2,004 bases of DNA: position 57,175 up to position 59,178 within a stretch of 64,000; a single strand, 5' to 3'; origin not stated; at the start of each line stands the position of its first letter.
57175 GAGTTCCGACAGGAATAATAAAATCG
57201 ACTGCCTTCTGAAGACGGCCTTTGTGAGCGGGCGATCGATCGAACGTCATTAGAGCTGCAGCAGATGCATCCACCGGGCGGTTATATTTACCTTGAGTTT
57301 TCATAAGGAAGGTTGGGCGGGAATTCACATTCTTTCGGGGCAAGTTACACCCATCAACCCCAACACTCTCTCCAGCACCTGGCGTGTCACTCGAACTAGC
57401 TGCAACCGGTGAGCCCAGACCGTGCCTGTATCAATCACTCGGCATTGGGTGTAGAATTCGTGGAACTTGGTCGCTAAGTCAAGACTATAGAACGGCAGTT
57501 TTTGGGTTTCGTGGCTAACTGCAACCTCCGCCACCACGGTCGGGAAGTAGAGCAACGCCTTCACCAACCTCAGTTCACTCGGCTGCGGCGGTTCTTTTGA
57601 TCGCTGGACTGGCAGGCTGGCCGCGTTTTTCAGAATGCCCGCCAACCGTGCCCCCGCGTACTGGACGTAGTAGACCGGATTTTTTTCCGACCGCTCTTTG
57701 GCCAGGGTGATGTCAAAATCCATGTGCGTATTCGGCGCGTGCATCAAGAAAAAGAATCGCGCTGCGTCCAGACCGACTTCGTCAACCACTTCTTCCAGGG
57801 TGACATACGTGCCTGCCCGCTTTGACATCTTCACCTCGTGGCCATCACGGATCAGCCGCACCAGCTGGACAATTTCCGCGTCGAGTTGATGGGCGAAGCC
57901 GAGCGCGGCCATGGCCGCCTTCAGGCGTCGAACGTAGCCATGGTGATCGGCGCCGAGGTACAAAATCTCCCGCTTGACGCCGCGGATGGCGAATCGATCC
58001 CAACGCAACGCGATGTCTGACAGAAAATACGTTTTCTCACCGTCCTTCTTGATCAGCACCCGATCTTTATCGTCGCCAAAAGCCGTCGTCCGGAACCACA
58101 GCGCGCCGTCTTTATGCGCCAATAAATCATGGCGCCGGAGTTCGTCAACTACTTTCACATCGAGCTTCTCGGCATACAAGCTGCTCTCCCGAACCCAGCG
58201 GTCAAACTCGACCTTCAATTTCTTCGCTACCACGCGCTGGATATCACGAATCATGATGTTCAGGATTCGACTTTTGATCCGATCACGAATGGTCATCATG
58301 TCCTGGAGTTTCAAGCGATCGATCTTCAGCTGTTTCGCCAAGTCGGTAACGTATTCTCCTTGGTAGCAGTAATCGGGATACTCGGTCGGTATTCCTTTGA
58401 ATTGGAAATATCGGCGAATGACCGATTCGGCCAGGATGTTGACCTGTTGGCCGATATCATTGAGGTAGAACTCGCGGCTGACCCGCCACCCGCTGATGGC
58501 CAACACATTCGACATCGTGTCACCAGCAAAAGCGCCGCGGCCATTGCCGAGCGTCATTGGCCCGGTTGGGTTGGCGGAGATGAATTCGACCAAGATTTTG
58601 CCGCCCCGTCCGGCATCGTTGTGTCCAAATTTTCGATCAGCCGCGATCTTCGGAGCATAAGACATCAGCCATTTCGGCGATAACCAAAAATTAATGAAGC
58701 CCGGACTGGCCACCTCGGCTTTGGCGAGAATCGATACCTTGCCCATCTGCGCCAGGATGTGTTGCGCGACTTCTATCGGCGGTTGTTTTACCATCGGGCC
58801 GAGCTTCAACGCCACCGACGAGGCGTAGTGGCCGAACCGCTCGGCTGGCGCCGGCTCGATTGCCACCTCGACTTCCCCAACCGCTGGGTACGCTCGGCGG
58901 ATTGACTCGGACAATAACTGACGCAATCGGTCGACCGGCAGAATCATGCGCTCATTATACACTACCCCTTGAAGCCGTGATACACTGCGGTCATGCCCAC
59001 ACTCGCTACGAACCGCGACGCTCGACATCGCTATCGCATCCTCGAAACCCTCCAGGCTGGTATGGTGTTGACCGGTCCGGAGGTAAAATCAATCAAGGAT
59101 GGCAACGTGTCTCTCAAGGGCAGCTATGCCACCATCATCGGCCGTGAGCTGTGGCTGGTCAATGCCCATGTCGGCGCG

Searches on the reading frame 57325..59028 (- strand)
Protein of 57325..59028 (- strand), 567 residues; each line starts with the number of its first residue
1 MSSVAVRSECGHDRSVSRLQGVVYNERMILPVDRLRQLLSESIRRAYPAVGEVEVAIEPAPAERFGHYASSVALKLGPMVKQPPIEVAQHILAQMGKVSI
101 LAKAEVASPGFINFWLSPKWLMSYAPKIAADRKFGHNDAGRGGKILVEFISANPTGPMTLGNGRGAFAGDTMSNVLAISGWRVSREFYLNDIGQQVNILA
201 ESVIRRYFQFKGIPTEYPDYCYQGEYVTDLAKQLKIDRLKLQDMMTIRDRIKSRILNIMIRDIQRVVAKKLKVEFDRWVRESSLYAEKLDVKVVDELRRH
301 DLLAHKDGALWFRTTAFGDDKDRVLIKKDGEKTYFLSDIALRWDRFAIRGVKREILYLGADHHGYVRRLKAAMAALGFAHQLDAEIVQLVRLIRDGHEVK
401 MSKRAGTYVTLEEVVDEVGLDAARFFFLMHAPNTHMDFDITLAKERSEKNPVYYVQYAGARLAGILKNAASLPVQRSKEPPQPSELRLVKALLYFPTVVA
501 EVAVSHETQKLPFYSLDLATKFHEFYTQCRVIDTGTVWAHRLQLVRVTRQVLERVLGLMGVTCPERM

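Call 58: search_protein_families(library=pfam, proteins=[window:57325-59028:-], max_evalue=0.00001)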
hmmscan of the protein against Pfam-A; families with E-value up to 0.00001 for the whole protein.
window:57325-59028:- (567 aa): 3 families
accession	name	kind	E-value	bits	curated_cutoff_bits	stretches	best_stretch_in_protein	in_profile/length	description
PF05746.21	DALR_1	-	7.6e-26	90.9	22.3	1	455-567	1-117/117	DALR anticodon binding domain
PF00750.26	tRNA-synt_1d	-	6.4e-21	75.1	23.3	1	136-418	13-298/349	tRNA synthetases class I (R), catalytic domain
PF03485.21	Arg_tRNA_synt_N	-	1.4e-15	58.1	21.5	1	34-115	2-84/85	Arginyl tRNA synthetase N terminal domain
